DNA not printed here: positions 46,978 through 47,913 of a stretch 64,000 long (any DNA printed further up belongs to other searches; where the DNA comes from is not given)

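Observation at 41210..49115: Plus-strand block unusually rich in phosphatases and phosphoesterases, with an LpxA-like acyltransferase and a signal-peptide-bearing metalloprotease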

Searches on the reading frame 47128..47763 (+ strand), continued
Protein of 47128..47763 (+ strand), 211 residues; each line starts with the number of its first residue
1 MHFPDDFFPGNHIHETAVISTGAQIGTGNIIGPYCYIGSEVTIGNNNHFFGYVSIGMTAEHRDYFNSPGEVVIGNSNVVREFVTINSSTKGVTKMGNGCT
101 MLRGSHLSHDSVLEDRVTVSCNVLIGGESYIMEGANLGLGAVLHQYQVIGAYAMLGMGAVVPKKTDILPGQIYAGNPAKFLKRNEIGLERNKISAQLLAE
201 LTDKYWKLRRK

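Call 65: find_related_loci(query=A2, collection=viral_contigs, flank=10000)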
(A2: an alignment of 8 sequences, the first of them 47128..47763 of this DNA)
Query A2 (211 aa) in viral_contigs; peptide patterns used: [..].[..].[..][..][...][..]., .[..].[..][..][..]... (x = any residue, [..] = any of these).
389 stretches matched a pattern; 222 encode a relative of the query (tblastn E <= 1e-3); the best 80 are kept; 80 distinct loci.
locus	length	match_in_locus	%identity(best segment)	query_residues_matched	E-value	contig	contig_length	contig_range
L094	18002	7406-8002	67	11-210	1e-81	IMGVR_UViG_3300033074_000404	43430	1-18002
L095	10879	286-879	59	11-208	4e-73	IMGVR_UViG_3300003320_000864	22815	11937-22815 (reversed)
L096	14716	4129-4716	55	11-205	9e-69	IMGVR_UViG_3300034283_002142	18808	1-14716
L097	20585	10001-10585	54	13-205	1e-66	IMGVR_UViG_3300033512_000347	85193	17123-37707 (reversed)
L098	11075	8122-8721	53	11-209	6e-66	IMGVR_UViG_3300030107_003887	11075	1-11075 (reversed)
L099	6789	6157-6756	54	11-209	7e-66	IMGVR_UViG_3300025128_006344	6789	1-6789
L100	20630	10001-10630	49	3-211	9e-63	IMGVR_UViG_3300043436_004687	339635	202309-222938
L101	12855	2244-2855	50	5-205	9e-61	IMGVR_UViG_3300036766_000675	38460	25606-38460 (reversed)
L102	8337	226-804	50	13-205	6e-60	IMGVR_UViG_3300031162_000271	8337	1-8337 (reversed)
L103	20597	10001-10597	50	10-209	1e-59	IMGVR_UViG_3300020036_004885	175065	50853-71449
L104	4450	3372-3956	49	13-207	5e-59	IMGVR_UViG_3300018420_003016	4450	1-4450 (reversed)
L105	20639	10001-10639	50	5-210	4e-65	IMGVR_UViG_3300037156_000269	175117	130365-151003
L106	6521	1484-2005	50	11-184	6e-56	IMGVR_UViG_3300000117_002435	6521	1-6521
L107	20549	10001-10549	51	11-190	2e-55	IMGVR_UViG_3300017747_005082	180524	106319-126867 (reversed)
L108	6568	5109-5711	45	11-210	4e-55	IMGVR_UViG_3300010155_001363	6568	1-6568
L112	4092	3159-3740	45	12-206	5e-52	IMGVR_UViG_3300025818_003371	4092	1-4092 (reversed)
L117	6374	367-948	46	12-206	7e-52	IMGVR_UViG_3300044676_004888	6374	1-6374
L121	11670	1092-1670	45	13-206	9e-51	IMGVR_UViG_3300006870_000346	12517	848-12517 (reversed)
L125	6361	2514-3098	45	13-208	8e-51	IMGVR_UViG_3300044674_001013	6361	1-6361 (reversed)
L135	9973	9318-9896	45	13-206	2e-50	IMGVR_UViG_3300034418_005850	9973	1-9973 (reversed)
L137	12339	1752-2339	44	12-208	4e-50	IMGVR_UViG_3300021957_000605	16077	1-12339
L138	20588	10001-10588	44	12-208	4e-50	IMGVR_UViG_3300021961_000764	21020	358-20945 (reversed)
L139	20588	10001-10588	44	12-208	4e-50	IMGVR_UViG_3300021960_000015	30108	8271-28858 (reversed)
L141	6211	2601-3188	44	12-208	1e-49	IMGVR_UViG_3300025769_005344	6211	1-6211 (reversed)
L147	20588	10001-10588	49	11-205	1e-61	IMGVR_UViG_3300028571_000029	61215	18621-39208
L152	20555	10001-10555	44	10-210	2e-46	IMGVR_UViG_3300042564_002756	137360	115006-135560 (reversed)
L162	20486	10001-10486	43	5-184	7e-40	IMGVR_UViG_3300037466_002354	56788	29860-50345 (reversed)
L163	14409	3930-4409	43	8-185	7e-40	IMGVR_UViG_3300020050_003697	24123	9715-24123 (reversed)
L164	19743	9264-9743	42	8-185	1e-37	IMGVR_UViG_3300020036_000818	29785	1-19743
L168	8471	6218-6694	42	11-186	6e-35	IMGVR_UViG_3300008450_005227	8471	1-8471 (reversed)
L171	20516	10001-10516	38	11-184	5e-33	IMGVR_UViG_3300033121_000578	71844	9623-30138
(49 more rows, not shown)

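Call 68: search_protein_families(library=pfam, proteins=[L139:9336-9998:+, L137:2646-3083:+, L112:3751-4053:+, L117:1829-2215:+, L141:1159-1710:+, L121:3461-3823:+, L164:10003-10644:+, L162:7730-8812:+, L171:10525-11154:+, L135:5602-7878:+], max_evalue=0.05)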
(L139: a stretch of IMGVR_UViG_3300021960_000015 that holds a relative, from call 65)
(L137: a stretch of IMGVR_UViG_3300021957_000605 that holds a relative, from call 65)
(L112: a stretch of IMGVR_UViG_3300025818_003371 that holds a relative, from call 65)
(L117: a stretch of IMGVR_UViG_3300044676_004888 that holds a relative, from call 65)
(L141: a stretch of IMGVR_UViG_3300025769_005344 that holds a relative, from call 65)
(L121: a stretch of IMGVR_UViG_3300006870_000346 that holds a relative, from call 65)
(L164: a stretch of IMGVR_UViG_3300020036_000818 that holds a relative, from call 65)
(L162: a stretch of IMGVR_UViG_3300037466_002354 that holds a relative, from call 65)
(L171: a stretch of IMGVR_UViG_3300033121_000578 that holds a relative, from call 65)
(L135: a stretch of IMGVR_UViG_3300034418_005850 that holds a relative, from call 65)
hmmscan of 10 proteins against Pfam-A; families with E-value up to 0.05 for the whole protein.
L139:9336-9998:+ (220 aa): 0 families

L137:2646-3083:+ (145 aa): 0 families

L112:3751-4053:+ (100 aa): 1 family
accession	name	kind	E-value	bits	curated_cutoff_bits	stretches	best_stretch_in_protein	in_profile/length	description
PF05354.17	Phage_attach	-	1.1e-10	42.4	26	1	13-95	12-96/99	Phage Head-Tail Attachment protein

L117:1829-2215:+ (128 aa): 1 family
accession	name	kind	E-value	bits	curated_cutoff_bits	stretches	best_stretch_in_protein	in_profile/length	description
PF16460.11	Phage_TTP_11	-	0.0054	16.9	28.4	1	16-62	21-69/154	Phage tail tube, TTP, lambda-like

L141:1159-1710:+ (183 aa): 0 families

L121:3461-3823:+ (120 aa): 1 family
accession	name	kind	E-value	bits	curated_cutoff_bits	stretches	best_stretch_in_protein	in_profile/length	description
PF03869.20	Arc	-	0.043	14.1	20.4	0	91-109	27-45/50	Arc-like DNA binding domain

L164:10003-10644:+ (213 aa): 1 family
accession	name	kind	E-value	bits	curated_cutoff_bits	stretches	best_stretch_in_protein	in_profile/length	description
PF00535.33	Glycos_transf_2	-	0.00047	20.6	23.3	1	5-114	30-131/168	Glycosyl transferase family 2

L162:7730-8812:+ (360 aa): 3 families
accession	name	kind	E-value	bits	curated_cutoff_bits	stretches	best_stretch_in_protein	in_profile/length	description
PF13692.12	Glyco_trans_1_4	-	1e-06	29.5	27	1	203-293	25-109/142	Glycosyl transferases group 1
PF00534.26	Glycos_transf_1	-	0.00027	20.9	26.4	1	207-299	46-131/172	Glycosyl transferases group 1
PF13524.12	Glyco_trans_1_2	-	0.0043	17.4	25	1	243-325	32-120/144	Glycosyl transferase-like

L171:10525-11154:+ (209 aa): 4 families
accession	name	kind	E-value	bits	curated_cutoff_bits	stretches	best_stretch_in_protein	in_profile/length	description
PF00535.33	Glycos_transf_2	-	1.1e-07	32.4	23.3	1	5-112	2-99/168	Glycosyl transferase family 2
PF24833.1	Rhabdo_glycop_CD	-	0.0013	19.2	27.2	1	65-103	51-89/124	Rhabdovirus spike glycoprotein G central domain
PF13641.12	Glyco_tranf_2_3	-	0.018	15.5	27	1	3-115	3-110/230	Glycosyltransferase like family 2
PF00249.37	Myb_DNA-binding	-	0.037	14.6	24.4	0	166-187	17-37/46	Myb-like DNA-binding domain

L135:5602-7878:+ (758 aa): 2 families
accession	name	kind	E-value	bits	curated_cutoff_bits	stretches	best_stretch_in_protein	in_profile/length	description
PF05065.19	Phage_capsid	-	2.9e-33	115.9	24.2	1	484-754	4-279/280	Phage capsid family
PF04586.22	Peptidase_S78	-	9e-08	32.9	21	1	215-317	50-153/165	Caudovirus prohead serine protease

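Call 76: search_solved_structures(query=A3, max_evalue=1)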
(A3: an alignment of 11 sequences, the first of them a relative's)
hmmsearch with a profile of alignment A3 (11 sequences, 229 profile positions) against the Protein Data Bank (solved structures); distinct sequences matched with E-value up to 1: 0.

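Call 77: search_solved_structures(query=A4, max_evalue=1)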
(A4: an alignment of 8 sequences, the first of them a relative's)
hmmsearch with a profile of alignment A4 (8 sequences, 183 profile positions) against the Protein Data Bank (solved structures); distinct sequences matched with E-value up to 1: 18.
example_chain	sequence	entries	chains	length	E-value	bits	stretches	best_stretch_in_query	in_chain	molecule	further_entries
8qlj_A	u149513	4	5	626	0.0091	18.6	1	53-97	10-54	Oligopeptide-binding protein AliB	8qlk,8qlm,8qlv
9c08_A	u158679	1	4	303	0.039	16.6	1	100-140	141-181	CMP-Neu5Ac--lipooligosaccharide alpha 2-3 sialyltransferase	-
8esq_u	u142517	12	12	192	0.14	14.8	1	132-168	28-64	Ribosome biogenesis protein rlp24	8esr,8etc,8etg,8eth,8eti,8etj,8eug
7naf_u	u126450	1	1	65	0.27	13.8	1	133-162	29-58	Ribosome biogenesis protein RLP24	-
2p2v_A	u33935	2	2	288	0.31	13.7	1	100-126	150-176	Alpha-2,3-sialyltransferase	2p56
1ro7_A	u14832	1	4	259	0.45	13.1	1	100-128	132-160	alpha-2,3/8-sialyltransferase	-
2drj_A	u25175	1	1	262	0.45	13.1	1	100-128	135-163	Alpha-2,3/8-sialyltransferase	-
2x63_A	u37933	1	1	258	0.45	13.1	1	100-128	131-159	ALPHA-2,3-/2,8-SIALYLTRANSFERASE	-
2x61_A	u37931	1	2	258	0.46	13.1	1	100-128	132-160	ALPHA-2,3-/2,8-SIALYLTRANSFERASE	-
2x62_A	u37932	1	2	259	0.47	13.1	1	100-128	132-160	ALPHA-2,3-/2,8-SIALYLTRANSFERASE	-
1ro8_A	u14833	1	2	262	0.47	13.1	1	100-128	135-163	alpha-2,3/8-sialyltransferase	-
2wqq_A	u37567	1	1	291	0.52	12.9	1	100-128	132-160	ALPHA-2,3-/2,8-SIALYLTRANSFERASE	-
11he_24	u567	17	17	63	0.68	12.5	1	122-160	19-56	Ribosomal protein L24 | eL24 | Ribosomal protein eL24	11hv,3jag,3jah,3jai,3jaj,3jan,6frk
6swa_U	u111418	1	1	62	0.69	12.5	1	123-160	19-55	60S ribosomal protein L24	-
8bhf_J1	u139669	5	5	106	0.72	12.5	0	124-166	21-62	TRASH domain-containing protein | uL24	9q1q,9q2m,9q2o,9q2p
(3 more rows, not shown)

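Call 78: search_protein_families(library=phrogs, proteins=[L139:9336-9998:+, L141:1159-1710:+, L137:2646-3083:+, L138:9107-9343:+, L125:3906-4361:+, L164:10003-10644:+, L162:7730-8812:+, L171:10525-11154:+, L163:8455-9633:+, L168:3900-4427:+], max_evalue=0.01)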
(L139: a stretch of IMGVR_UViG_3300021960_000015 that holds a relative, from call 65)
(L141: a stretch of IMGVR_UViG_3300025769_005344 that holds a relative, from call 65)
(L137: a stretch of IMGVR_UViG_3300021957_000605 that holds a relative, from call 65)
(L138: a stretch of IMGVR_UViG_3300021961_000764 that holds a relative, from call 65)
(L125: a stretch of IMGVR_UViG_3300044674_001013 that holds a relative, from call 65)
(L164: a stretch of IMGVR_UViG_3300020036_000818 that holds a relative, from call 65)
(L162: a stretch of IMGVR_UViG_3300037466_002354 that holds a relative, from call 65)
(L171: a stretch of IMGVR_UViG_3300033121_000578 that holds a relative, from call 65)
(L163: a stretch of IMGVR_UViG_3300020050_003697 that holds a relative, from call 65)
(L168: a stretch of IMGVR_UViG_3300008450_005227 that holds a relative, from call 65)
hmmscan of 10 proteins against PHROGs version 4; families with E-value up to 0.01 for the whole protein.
L139:9336-9998:+ (220 aa): 2 families
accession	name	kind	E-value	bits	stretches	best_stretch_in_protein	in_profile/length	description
phrog_1962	-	moron, auxiliary metabolic gene and host takeover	1.4e-28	101.1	1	18-218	8-219/230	glycosyltransferase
phrog_16955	-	unknown function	0.0063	17.4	0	161-209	36-98/122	-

L141:1159-1710:+ (183 aa): 0 families

L137:2646-3083:+ (145 aa): 5 families
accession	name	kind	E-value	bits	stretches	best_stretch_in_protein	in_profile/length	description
phrog_4204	-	connector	4e-17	63.7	1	1-138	1-141/147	tail terminator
phrog_20428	-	connector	3.7e-12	47.3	1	4-126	3-125/178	tail terminator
phrog_6774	-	unknown function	7.1e-08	33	1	5-136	5-143/180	-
phrog_4925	-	unknown function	0.0012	20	1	8-125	8-125/139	-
phrog_37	-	connector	0.0038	18.4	1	5-134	4-131/133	tail terminator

L138:9107-9343:+ (78 aa): 1 family
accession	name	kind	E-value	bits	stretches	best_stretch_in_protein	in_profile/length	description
phrog_829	-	unknown function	0.0064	17.6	1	1-46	2-43/63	-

L125:3906-4361:+ (151 aa): 1 family
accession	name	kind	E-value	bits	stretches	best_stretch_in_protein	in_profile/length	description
phrog_27494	-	head and packaging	0.0038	18.4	1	51-136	13-101/159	virion structural protein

L164:10003-10644:+ (213 aa): 2 families
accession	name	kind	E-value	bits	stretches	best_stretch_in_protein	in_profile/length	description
phrog_2456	-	moron, auxiliary metabolic gene and host takeover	4.1e-05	24.3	1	37-159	59-180/239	glycosyltransferase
phrog_26327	-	unknown function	0.0088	16.3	0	118-152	178-212/331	-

L162:7730-8812:+ (360 aa): 1 family
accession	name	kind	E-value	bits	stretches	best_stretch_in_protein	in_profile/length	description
phrog_7162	-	moron, auxiliary metabolic gene and host takeover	1.6e-60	206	1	29-353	5-307/309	glycosyltransferase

L171:10525-11154:+ (209 aa): 1 family
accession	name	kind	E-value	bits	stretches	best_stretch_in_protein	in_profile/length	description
phrog_8858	-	moron, auxiliary metabolic gene and host takeover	0.00069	19.5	1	83-128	66-110/395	glycosyltransferase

L163:8455-9633:+ (392 aa): 1 family
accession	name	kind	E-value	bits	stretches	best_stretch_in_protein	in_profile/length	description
phrog_35281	-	unknown function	0.0074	16.1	1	234-287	327-380/474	-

L168:3900-4427:+ (175 aa): 0 families

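Call 81: search_protein_families(library=pfam, proteins=[L103:9317-9961:+, L103:10611-11498:+, L103:11924-13042:+, L152:9001-9990:+, L152:10565-11467:+, L152:11455-12522:+, L147:9042-10001:+, L147:10612-11496:+, L147:11499-12461:+, L096:2823-4130:+], max_evalue=0.01)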
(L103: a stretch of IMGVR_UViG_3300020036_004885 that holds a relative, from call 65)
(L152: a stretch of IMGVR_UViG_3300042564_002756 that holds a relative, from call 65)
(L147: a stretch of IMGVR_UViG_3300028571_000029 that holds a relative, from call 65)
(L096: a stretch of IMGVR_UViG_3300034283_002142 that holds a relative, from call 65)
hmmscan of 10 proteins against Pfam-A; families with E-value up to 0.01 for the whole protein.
L103:9317-9961:+ (214 aa): 1 family
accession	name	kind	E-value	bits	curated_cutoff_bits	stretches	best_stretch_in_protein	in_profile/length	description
PF00535.33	Glycos_transf_2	-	0.002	18.5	23.3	1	34-148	30-140/168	Glycosyl transferase family 2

L103:10611-11498:+ (295 aa): 1 family
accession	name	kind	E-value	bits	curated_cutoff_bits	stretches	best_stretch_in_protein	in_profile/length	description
PF13439.12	Glyco_transf_4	-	5.2e-06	27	28.5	1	70-151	70-170/170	Glycosyltransferase Family 4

L103:11924-13042:+ (372 aa): 4 families
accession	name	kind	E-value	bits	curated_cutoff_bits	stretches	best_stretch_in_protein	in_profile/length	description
PF00535.33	Glycos_transf_2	-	1.2e-10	42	23.3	1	25-143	21-132/168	Glycosyl transferase family 2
PF13641.12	Glyco_tranf_2_3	-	1.1e-08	35.8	27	1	26-228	25-221/230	Glycosyltransferase like family 2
PF10111.15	Glyco_tranf_2_2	-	2.8e-07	30.7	27.3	1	29-202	27-202/276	Glycosyltransferase like family 2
PF02709.20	Glyco_transf_7C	-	0.00012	22.1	23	1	155-207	11-63/78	N-terminal domain of galactosyltransferase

L152:9001-9990:+ (329 aa): 0 families

L152:10565-11467:+ (300 aa): 3 families
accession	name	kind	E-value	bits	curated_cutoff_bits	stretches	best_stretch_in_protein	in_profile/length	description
PF01408.29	GFO_IDH_MocA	-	1.7e-16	61.4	24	1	3-115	4-120/120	Oxidoreductase family, NAD-binding Rossmann fold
PF22725.1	GFO_IDH_MocA_C3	-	2.7e-09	37.5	27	1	153-226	44-120/124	GFO/IDH/MocA C-terminal domain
PF02894.22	GFO_IDH_MocA_C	-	0.00013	22.3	22.9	1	154-292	42-196/218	Oxidoreductase family, C-terminal alpha/beta domain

L152:11455-12522:+ (355 aa): 5 families
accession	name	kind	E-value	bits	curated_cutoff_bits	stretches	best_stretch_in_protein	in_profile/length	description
PF01041.23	DegT_DnrJ_EryC1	-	2.2e-96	323.7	19.8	1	19-344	5-357/360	DegT/DnrJ/EryC1/StrS aminotransferase family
PF00155.27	Aminotran_1_2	-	2.9e-09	37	19.7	1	36-157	42-185/361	Aminotransferase class I and II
PF01053.26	Cys_Met_Meta_PP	-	5.9e-09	35.4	27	1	38-212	54-226/381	Cys/Met metabolism PLP-dependent enzyme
PF00266.25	Aminotran_5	-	3.9e-06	26.5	21.5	1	40-163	47-181/371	Aminotransferase class-V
PF01212.27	Beta_elim_lyase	-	3.2e-05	23.8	27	1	39-157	35-168/288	Beta-eliminating lyase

L147:9042-10001:+ (319 aa): 7 families
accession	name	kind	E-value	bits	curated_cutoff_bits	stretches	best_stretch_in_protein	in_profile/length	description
PF01370.27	Epimerase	-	3.6e-46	158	20.9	1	9-238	1-240/240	NAD dependent epimerase/dehydratase family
PF16363.11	GDP_Man_Dehyd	-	1.5e-45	156.6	27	1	11-303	2-331/332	GDP-mannose 4,6 dehydratase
PF02719.21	Polysacc_synt_2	-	1e-16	61.4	20.2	1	9-273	1-266/293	Polysaccharide biosynthesis protein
PF04321.23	RmlD_sub_bind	-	1.4e-13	51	27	1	8-268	2-236/287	RmlD substrate binding domain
PF01073.25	3Beta_HSD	-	1.1e-10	41.4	22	1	11-223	2-226/280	3-beta hydroxysteroid dehydrogenase/isomerase family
PF07993.18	NAD_binding_4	-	1.2e-08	34.9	20.1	1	73-183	87-212/258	Male sterility protein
PF13460.12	NAD_binding_10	-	0.004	17.5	27.2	1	13-159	1-131/184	NAD(P)H-binding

L147:10612-11496:+ (294 aa): 0 families

L147:11499-12461:+ (320 aa): 0 families

L096:2823-4130:+ (435 aa): 1 family
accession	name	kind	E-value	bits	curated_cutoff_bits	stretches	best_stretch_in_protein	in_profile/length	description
PF01075.23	Glyco_transf_9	-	2e-05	24.5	22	1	269-375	102-207/247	Glycosyltransferase family 9 (heptosyltransferase)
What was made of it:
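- In other loci the LbH gene is followed by a GFO/IDH/MocA oxidoreductase and a DegT aminotransferase, or preceded by an NAD-dependent epimerase/dehydratase (call 81).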
